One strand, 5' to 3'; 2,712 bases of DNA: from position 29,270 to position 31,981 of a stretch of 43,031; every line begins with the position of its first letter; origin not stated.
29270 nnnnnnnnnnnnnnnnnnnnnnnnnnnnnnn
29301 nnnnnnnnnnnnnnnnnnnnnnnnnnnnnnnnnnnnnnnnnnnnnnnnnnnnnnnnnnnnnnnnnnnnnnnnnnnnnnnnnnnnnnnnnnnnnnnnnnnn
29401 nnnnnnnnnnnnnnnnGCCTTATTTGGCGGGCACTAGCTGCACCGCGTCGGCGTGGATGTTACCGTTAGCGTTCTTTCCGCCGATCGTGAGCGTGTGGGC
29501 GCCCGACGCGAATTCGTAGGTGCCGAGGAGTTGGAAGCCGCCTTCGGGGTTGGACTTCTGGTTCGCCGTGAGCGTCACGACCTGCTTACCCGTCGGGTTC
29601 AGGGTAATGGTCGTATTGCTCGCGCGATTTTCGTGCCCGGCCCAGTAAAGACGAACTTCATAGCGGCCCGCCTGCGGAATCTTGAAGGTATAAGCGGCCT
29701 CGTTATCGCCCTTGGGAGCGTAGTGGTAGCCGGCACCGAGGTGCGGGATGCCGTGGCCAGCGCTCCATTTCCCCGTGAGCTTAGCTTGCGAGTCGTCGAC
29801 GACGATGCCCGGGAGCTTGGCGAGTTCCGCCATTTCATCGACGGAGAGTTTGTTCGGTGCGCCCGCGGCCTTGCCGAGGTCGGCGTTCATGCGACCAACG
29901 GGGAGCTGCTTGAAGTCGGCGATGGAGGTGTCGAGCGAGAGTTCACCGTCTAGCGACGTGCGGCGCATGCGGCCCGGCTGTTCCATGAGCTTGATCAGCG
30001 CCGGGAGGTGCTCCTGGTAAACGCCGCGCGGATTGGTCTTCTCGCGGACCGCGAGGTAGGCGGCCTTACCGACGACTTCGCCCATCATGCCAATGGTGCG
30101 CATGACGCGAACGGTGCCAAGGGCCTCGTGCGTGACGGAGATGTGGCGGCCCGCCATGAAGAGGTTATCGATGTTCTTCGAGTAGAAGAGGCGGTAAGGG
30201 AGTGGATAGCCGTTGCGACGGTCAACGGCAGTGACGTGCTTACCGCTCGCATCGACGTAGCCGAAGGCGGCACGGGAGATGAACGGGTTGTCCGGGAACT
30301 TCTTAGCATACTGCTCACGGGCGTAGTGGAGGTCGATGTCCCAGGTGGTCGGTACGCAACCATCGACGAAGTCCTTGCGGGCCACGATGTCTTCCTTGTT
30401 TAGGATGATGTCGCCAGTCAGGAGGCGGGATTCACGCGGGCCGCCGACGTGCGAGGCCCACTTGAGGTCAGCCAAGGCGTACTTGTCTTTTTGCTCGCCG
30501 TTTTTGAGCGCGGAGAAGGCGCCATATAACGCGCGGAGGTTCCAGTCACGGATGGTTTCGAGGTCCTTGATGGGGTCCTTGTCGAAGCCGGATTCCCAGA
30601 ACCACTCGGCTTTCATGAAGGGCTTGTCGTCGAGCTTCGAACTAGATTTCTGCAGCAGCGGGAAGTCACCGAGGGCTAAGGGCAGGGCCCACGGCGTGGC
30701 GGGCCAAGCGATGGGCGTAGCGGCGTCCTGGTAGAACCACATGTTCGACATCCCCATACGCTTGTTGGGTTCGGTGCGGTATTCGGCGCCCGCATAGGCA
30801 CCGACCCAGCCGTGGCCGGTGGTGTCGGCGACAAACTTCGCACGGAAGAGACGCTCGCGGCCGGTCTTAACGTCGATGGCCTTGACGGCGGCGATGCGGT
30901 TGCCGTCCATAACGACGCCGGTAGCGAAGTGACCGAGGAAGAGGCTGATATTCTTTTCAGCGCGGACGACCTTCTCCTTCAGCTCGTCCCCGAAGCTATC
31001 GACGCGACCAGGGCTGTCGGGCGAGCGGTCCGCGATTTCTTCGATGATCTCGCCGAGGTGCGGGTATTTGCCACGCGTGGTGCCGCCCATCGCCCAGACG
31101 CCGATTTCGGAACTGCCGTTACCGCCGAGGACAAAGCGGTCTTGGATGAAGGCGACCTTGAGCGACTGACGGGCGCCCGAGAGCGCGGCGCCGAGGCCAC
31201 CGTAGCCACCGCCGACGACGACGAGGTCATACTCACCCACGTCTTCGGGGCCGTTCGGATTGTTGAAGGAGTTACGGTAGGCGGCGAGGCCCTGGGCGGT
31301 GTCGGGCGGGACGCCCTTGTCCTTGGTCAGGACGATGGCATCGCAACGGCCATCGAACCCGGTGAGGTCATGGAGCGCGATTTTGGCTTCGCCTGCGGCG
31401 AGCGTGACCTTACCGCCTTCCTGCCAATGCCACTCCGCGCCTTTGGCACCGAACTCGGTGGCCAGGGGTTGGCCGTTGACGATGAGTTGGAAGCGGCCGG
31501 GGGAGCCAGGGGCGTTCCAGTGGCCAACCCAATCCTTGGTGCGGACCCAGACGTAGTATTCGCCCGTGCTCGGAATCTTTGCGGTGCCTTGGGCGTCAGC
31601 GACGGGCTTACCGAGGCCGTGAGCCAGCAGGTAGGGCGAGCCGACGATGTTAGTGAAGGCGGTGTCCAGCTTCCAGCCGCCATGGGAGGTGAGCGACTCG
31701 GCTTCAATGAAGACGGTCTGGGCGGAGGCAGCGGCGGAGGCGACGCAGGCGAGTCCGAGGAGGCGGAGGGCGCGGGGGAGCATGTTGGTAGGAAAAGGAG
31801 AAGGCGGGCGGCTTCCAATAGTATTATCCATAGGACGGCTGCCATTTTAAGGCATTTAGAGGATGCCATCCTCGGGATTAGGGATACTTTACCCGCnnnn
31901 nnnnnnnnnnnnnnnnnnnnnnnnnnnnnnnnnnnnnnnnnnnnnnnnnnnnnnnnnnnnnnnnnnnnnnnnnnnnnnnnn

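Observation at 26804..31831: Exported FAD oxidoreductase coupled to a one-polypeptide flavinylation and transmembrane electron-conduit module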

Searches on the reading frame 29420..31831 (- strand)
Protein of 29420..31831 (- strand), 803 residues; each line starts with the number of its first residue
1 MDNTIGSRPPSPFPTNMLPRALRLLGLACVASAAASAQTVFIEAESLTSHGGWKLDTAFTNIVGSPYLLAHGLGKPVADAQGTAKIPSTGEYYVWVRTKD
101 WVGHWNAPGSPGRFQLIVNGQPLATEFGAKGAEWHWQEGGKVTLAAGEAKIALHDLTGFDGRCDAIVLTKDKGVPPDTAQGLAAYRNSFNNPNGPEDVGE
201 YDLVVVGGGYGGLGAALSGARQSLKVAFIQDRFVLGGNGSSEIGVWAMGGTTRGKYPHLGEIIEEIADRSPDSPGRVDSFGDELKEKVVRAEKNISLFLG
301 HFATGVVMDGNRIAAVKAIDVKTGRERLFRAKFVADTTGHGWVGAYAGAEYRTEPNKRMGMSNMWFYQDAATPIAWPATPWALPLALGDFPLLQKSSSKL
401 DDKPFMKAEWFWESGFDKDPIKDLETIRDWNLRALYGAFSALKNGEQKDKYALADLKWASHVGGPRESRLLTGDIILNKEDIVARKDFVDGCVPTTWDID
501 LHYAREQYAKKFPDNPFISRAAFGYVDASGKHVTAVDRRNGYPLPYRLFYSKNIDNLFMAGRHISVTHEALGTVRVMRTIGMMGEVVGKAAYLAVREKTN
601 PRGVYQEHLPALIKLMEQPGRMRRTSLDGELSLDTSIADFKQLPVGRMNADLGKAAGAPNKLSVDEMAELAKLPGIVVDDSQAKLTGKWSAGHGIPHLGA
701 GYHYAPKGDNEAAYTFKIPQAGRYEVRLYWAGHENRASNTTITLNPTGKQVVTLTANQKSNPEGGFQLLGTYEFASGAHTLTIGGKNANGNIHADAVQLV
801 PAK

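Call 3: search_protein_families(library=pfam, proteins=[window:29420-31831:-], max_evalue=0.1)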
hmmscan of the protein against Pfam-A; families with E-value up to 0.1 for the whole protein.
window:29420-31831:- (803 aa): 10 families
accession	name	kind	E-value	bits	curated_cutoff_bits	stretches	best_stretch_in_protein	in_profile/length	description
PF12831.13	FAD_oxidored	-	7e-54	184.1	27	1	202-608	1-411/416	FAD dependent oxidoreductase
PF25275.1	Golvesin_C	-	1.4e-21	77.4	31.6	2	677-800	2-131/132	Golvesin C-terminal domain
PF07992.20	Pyr_redox_2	-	0.00023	21.1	26.1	1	201-315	1-87/291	Pyridine nucleotide-disulphide oxidoreductase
PF00890.30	FAD_binding_2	-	0.0013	18.4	20.4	1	202-238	1-37/414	FAD binding domain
PF01266.30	DAO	-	0.0031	17.5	27.9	1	202-249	1-49/353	FAD dependent oxidoreductase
PF01946.23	Thi4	-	0.005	16.6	26.2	1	198-237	15-55/235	Thi4 family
PF00801.26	PKD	-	0.032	14.7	23.5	0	681-741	26-76/80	PKD domain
PF04151.21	PPC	-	0.037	15.3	25.9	0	702-729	41-69/70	Bacterial pre-peptidase C-terminal domain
PF01134.28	GIDA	-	0.062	12.8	22.1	0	202-230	1-29/391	Glucose inhibited division protein A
PF16990.11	CBM_35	-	0.099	13.4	28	0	85-155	43-106/121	Carbohydrate binding module (family 35)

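Call 4: search_protein_families(library=ncbifam, proteins=[window:29420-31831:-], max_evalue=0.1)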
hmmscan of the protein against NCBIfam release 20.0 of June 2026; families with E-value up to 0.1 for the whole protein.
window:29420-31831:- (803 aa): 35 families (the best 25 are shown)
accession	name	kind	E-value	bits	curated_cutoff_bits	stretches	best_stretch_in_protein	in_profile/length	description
NF009476.0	PRK12839.1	equivalog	8.2e-06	24.2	940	1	199-248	7-55/572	FAD-dependent oxidoreductase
NF004724.0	PRK06069.1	subfamily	1.6e-05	23.3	826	1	292-340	150-199/577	succinate dehydrogenase/fumarate reductase flavoprotein subunit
NF005511.0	PRK07121.1-4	equivalog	2.8e-05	22.7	466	1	192-253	12-72/553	FAD-binding protein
NF003585.0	PRK05249.1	equivalog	5.5e-05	22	465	1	200-239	6-45/464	Si-specific NAD(P)(+) transhydrogenase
NF004789.0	PRK06134.1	subfamily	6.3e-05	21.7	747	1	199-245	11-57/581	FAD-dependent oxidoreductase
TIGR03140.1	AhpF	equivalog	9.9e-05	21.1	502.9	1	196-244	208-254/515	alkyl hydroperoxide reductase subunit F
NF004991.0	PRK06370.1-3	subfamily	0.00016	20.3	620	1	194-238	29-72/509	FAD-containing oxidoreductase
TIGR01812.1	sdhA_frdA_Gneg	subfamily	0.00018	20.1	567.3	0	289-339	140-188/568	succinate dehydrogenase or fumarate reductase, flavoprotein subunit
TIGR01816.1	sdhA_forward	equivalog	0.00044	18.5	727.35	0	200-231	2-33/584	succinate dehydrogenase flavoprotein subunit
NF009477.0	PRK12843.1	equivalog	0.00091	17.8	758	1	198-246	14-63/578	FAD-dependent oxidoreductase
NF041080.1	DGGGPL_reductase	equivalog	0.0015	17.4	580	0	200-231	1-32/447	digeranylgeranylglycerophospholipid reductase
TIGR01350.1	lipoamide_DH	equivalog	0.0024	16.7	408.8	1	200-237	1-37/461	dihydrolipoyl dehydrogenase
NF005882.1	PRK07843.1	equivalog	0.0024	16.4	788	1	200-247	1-49/547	3-oxosteroid 1-dehydrogenase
TIGR00292.1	TIGR00292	equivalog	0.0033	16.7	148.3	1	197-238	18-59/254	sulfide-dependent adenosine diphosphate thiazole synthase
NF053717.1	VnlPnlRedVprA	equivalog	0.0041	16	600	1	200-248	6-54/481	vinyl phenol reductase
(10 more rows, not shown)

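Call 6: search_solved_structures(query=window:29420-31831:-, max_evalue=0.01)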
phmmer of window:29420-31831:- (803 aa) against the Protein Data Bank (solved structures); distinct sequences matched with E-value up to 0.01: 11.
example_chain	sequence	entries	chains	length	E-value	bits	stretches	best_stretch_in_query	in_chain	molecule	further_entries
6f2p_A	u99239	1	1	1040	1.4e-10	43.6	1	677-801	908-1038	Paenibacillus xanthan lyase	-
5u25_A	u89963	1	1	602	0.00065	21.6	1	194-237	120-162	Dihydrolipoamide dehydrogenase (E3 component of pyruvate and 2-oxoglutarate dehydrogenase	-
2cfy_A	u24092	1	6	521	0.0011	20.9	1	188-234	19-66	THIOREDOXIN REDUCTASE 1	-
1bhy_A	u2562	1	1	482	0.0013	20.5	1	199-237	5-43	P64K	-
1ojt_A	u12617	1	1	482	0.0014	20.5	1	199-237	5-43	SURFACE PROTEIN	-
3qfa_A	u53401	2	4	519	0.0039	19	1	191-234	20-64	Thioredoxin reductase 1, cytoplasmic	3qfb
2j3n_A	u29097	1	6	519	0.0039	19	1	191-234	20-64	THIOREDOXIN REDUCTASE 1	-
2zz0_A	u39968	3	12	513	0.0047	18.7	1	191-234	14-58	Thioredoxin reductase 1, cytoplasmic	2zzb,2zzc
7x1r_A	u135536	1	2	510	0.0064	18.3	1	192-234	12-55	Thioredoxin reductase 1, cytoplasmic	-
7u6l_A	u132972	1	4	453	0.0085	17.9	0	194-239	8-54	Amine oxidase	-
7e7h_A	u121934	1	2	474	0.0089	17.8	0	197-238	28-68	Amino_oxidase domain-containing protein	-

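Call 19: find_homologous_proteins(query=window:29420-31831:-, max_evalue=1e-10)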
Query window:29420-31831:- (803 aa): 7537 proteins with E <= 1e-10 among 8000 candidates; the best 120 are listed.
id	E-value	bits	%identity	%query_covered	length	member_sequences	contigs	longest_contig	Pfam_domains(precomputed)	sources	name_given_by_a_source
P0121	0.0e+0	1786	97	98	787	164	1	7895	PF25275.2,PF12831.14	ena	-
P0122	0.0e+0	1772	94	100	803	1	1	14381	PF25275.2,PF12831.14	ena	-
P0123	0.0e+0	1765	94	100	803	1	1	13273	PF25275.2,PF12831.14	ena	-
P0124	0.0e+0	1764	94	100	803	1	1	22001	PF25275.2,PF12831.14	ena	-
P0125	0.0e+0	1760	93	100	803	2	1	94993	PF25275.2,PF12831.14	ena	-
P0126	0.0e+0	1757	95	98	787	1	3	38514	PF25275.2,PF12831.14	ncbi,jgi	ncbi:MAG: hypothetical protein RL636_705 [Verrucomicrobiota bacterium]|jgi:hypothetical protein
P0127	0.0e+0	1751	95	98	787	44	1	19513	PF25275.2,PF12831.14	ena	-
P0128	0.0e+0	1675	90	98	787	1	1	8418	PF25275.2,PF12831.14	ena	-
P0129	0.0e+0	1666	90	98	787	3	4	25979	PF25275.2,PF12831.14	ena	-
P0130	0.0e+0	1664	90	98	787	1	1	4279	PF25275.2,PF12831.14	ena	-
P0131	0.0e+0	1643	89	98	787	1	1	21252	PF25275.2,PF12831.14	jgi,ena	jgi:hypothetical protein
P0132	0.0e+0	1631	87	99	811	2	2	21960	PF25275.2,PF12831.14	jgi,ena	-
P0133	0.0e+0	1552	84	98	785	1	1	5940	PF25275.2,PF12831.14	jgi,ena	jgi:hypothetical protein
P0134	0.0e+0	1517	83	97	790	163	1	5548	PF25275.2,PF12831.14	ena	-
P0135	0.0e+0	1512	81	100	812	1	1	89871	PF25275.2,PF12831.14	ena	-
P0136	0.0e+0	1508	82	98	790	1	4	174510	PF25275.2,PF12831.14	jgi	jgi:hypothetical protein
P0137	0.0e+0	1507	83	95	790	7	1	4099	PF25275.2,PF12831.14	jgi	jgi:hypothetical protein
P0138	0.0e+0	1505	83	95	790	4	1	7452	PF25275.2,PF12831.14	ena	-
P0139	0.0e+0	1505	82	96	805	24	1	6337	PF25275.2,PF12831.14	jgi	-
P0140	0.0e+0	1504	83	97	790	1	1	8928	PF25275.2,PF12831.14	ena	-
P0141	0.0e+0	1503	82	96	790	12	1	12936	PF25275.2,PF12831.14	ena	-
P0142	0.0e+0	1503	82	97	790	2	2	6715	PF25275.2,PF12831.14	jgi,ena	jgi:hypothetical protein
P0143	0.0e+0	1501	83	95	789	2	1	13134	PF25275.2,PF12831.14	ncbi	ncbi:MAG: hypothetical protein RLZZ550_770 [Verrucomicrobiota bacterium]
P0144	0.0e+0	1483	81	98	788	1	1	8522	PF25275.2,PF07992.21,PF12831.14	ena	-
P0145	0.0e+0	1482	81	97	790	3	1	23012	PF25275.2,PF12831.14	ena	-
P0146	0.0e+0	1449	80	96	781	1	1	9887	PF25275.2,PF12831.14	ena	-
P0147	0.0e+0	1447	80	96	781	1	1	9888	PF25275.2,PF12831.14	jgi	-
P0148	0.0e+0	1447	80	96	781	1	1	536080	PF25275.2,PF12831.14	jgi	jgi:hypothetical protein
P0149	0.0e+0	1441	80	96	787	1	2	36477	PF25275.2,PF12831.14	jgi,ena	jgi:hypothetical protein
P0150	0.0e+0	1438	79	98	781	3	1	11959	PF25275.2,PF12831.14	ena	-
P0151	0.0e+0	1436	78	98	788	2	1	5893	PF25275.2,PF12831.14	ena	-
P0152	0.0e+0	1431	79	97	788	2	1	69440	PF25275.2,PF12831.14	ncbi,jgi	ncbi:MAG: hypothetical protein RL639_210 [Verrucomicrobiota bacterium]|jgi:hypothetical protein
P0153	0.0e+0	1420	79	97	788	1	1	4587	PF25275.2,PF12831.14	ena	-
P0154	0.0e+0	1420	78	98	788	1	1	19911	PF25275.2,PF12831.14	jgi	jgi:hypothetical protein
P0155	0.0e+0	1419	79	96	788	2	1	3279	PF25275.2,PF12831.14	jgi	jgi:hypothetical protein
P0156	0.0e+0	1419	79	96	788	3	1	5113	PF25275.2,PF12831.14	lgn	-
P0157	0.0e+0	1418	78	98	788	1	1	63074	PF25275.2,PF12831.14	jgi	jgi:hypothetical protein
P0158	0.0e+0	1415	76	99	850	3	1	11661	PF25275.2,PF12831.14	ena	-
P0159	0.0e+0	1414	78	96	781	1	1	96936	PF25275.2,PF12831.14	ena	-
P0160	0.0e+0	1411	77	100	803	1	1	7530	PF25275.2,PF12831.14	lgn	-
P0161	0.0e+0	1411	77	96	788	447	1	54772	PF00890.31,PF25275.2,PF12831.14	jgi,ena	-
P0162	0.0e+0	1411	77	97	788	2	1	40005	PF00890.31,PF25275.2,PF12831.14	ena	-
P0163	0.0e+0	1407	77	96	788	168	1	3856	PF25275.2,PF12831.14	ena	-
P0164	0.0e+0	1407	78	96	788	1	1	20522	PF25275.2,PF12831.14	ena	-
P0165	0.0e+0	1405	77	97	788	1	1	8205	PF25275.2,PF12831.14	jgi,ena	-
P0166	0.0e+0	1404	78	96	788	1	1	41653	PF25275.2,PF12831.14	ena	-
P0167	0.0e+0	1402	77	96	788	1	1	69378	PF25275.2,PF12831.14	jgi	jgi:hypothetical protein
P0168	0.0e+0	1401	78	96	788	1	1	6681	PF00890.31,PF25275.2,PF12831.14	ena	-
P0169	0.0e+0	1399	77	97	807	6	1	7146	PF25275.2,PF12831.14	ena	-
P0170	0.0e+0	1397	76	96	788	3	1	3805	PF00890.31,PF25275.2,PF12831.14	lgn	-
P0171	0.0e+0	1394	76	95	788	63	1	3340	PF00890.31,PF25275.2,PF12831.14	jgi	-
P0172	0.0e+0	1390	76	96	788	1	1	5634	PF25275.2,PF12831.14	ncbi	-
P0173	0.0e+0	1386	76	96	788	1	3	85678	PF25275.2,PF12831.14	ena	-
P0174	0.0e+0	1385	76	96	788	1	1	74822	PF25275.2,PF12831.14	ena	-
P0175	0.0e+0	1382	76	98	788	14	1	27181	PF25275.2,PF07992.21,PF12831.14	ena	-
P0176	0.0e+0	1368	74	98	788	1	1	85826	PF25275.2,PF12831.14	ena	-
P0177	0.0e+0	1363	75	97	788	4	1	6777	PF25275.2,PF12831.14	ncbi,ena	-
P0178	0.0e+0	1359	76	98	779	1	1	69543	PF25275.2,PF12831.14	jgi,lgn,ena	-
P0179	0.0e+0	1358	75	98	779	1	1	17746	PF25275.2,PF12831.14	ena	-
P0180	0.0e+0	1355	75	96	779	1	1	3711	PF25275.2,PF07992.21,PF12831.14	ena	-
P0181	0.0e+0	1351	74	98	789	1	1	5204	PF25275.2,PF07992.21,PF12831.14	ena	-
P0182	0.0e+0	1343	74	98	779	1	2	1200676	PF00890.31,PF25275.2,PF12831.14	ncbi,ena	-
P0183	0.0e+0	1334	72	98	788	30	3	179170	PF00890.31,PF25275.2,PF07992.21,PF12831.14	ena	-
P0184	0.0e+0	1333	75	97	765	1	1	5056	PF25275.2,PF12831.14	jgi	jgi:hypothetical protein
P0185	0.0e+0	1324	74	96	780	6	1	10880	PF25275.2,PF12831.14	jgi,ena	jgi:hypothetical protein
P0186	0.0e+0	1320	73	98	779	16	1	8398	PF25275.2,PF07992.21,PF12831.14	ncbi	-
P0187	0.0e+0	1316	94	74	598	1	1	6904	PF12831.14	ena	-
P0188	0.0e+0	1309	72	98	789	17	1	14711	PF25275.2,PF07992.21,PF12831.14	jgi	jgi:hypothetical protein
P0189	0.0e+0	1307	72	98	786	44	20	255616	PF25275.2,PF12831.14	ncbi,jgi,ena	ncbi:MAG: FAD-dependent oxidoreductase [Opitutia bacterium]|jgi:hypothetical protein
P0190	0.0e+0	1303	72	98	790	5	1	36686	PF25275.2,PF07992.21,PF12831.14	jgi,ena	-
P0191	0.0e+0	1298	71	98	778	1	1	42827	PF25275.2,PF12831.14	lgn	-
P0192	0.0e+0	1298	73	96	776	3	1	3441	PF25275.2,PF12831.14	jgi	jgi:hypothetical protein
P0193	0.0e+0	1293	71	98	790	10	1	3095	PF00890.31,PF25275.2,PF12831.14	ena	-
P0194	0.0e+0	1293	72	98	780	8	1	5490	PF25275.2,PF07992.21,PF12831.14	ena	-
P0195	0.0e+0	1285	71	98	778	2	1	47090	PF25275.2,PF07992.21,PF12831.14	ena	-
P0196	0.0e+0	1273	70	98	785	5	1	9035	PF25275.2,PF12831.14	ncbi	ncbi:MAG: FAD-dependent oxidoreductase [Verrucomicrobiota bacterium]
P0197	0.0e+0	1258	71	98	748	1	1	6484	PF25275.2,PF12831.14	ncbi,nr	ncbi:MAG: FAD-dependent oxidoreductase [Verrucomicrobia bacterium]|nr:FAD-dependent oxidoreductase [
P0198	0.0e+0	1254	69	98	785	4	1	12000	PF25275.2,PF12831.14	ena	-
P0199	0.0e+0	1147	64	97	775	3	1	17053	PF01266.31,PF25275.2,PF07992.21,PF12831.14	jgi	jgi:hypothetical protein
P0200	0.0e+0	1143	65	96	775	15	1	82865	PF01266.31,PF00890.31,PF25275.2,PF07992.21,PF12831.14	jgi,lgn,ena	-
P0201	0.0e+0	1097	63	97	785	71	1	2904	PF00890.31,PF25275.2,PF12831.14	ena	-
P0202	0.0e+0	1097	63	97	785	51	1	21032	PF00890.31,PF25275.2,PF12831.14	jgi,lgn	jgi:hypothetical protein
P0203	0.0e+0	1089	75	79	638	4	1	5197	PF12831.14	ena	-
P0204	0.0e+0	1086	63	97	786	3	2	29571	PF01266.31,PF00890.31,PF25275.2,PF07992.21,PF12831.14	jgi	-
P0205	0.0e+0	1086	62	98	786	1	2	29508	PF01266.31,PF00890.31,PF25275.2,PF07992.21,PF12831.14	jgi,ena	jgi:hypothetical protein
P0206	0.0e+0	1083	62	96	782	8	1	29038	PF01266.31,PF00890.31,PF25275.2,PF12831.14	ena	-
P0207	0.0e+0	1074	61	98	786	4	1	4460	PF01266.31,PF00890.31,PF25275.2,PF07992.21,PF12831.14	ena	-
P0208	0.0e+0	1071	62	96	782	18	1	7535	PF01266.31,PF00890.31,PF25275.2,PF12831.14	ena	-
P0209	0.0e+0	1068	62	97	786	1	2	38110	PF01266.31,PF00890.31,PF25275.2,PF07992.21,PF12831.14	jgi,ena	jgi:hypothetical protein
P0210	0.0e+0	1067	61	97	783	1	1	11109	PF00890.31,PF25275.2,PF07992.21,PF12831.14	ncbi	-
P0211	0.0e+0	1065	62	97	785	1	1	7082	PF00890.31,PF25275.2,PF07992.21,PF12831.14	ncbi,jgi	jgi:hypothetical protein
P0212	0.0e+0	1064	61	97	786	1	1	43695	PF01266.31,PF00890.31,PF25275.2,PF07992.21,PF12831.14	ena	-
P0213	0.0e+0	1064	61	98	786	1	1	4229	PF00890.31,PF25275.2,PF07992.21,PF12831.14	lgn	-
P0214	0.0e+0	1059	62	97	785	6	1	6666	PF01266.31,PF00890.31,PF25275.2,PF12831.14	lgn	-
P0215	0.0e+0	1058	63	94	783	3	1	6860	PF00890.31,PF25275.2,PF12831.14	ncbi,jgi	ncbi:MAG: hypothetical protein RLZZ142_214 [Verrucomicrobiota bacterium]|jgi:hypothetical protein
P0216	0.0e+0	1057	62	96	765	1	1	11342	PF01266.31,PF00890.31,PF25275.2,PF12831.14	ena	-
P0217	0.0e+0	1056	61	98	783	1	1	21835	PF01266.31,PF00890.31,PF25275.2,PF12831.14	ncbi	-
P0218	0.0e+0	1054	61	98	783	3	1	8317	PF00890.31,PF25275.2,PF12831.14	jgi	jgi:hypothetical protein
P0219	0.0e+0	1053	62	95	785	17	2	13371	PF01266.31,PF25275.2,PF12831.14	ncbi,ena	-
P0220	0.0e+0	1052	61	95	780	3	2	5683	PF01266.31,PF25275.2,PF12831.14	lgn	-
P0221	0.0e+0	1052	61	96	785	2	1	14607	PF01266.31,PF00890.31,PF25275.2,PF12831.14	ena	-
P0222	0.0e+0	1051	61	97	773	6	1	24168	PF01266.31,PF25275.2,PF12831.14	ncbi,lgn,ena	-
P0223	0.0e+0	1051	61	96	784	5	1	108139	PF01266.31,PF00890.31,PF25275.2,PF07992.21,PF12831.14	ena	-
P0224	0.0e+0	1050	62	96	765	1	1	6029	PF01266.31,PF00890.31,PF25275.2,PF12831.14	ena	-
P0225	0.0e+0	1049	61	95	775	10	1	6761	PF01266.31,PF25275.2,PF12831.14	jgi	jgi:hypothetical protein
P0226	0.0e+0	1049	62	95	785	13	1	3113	PF01266.31,PF00890.31,PF25275.2,PF12831.14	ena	-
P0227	0.0e+0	1048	44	75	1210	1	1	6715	PF01946.24,PF01266.31,PF13450.13,PF00890.31,PF07992.21,PF03486.21,PF01262.28,PF01134.29,PF12831.14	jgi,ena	jgi:thioredoxin reductase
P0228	0.0e+0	1046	60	97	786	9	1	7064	PF01266.31,PF00890.31,PF25275.2,PF12831.14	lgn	-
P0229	0.0e+0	1046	61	97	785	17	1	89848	PF01266.31,PF00890.31,PF25275.2,PF07992.21,PF12831.14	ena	-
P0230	0.0e+0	1046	60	96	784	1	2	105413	PF01266.31,PF00890.31,PF25275.2,PF07992.21,PF12831.14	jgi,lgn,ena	jgi:hypothetical protein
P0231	0.0e+0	1044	60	97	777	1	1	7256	PF01266.31,PF00890.31,PF25275.2,PF12831.14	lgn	-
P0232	0.0e+0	1042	60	97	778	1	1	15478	PF01266.31,PF25275.2,PF12831.14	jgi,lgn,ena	-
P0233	0.0e+0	1040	59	97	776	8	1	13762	PF01266.31,PF00890.31,PF25275.2,PF07992.21,PF12831.14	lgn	-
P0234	0.0e+0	1039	60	97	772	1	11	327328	PF01266.31,PF00890.31,PF25275.2,PF12831.14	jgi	jgi:hypothetical protein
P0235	0.0e+0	1038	59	98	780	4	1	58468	PF01266.31,PF25275.2,PF12831.14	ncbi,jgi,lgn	-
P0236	0.0e+0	1038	60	95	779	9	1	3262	PF01266.31,PF00890.31,PF25275.2,PF07992.21,PF12831.14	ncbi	-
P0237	0.0e+0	1037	60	96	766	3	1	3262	PF01266.31,PF00890.31,PF25275.2,PF07992.21,PF12831.14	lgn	-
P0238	0.0e+0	1037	61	95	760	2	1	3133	PF00890.31,PF25275.2,PF12831.14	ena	-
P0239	0.0e+0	1037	60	95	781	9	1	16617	PF01266.31,PF00890.31,PF25275.2,PF07992.21,PF12831.14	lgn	-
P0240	0.0e+0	1037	60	97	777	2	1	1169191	PF01266.31,PF25275.2,PF12831.14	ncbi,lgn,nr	ncbi:FAD-dependent oxidoreductase [bacterium]|nr:FAD-dependent oxidoreductase [bacterium]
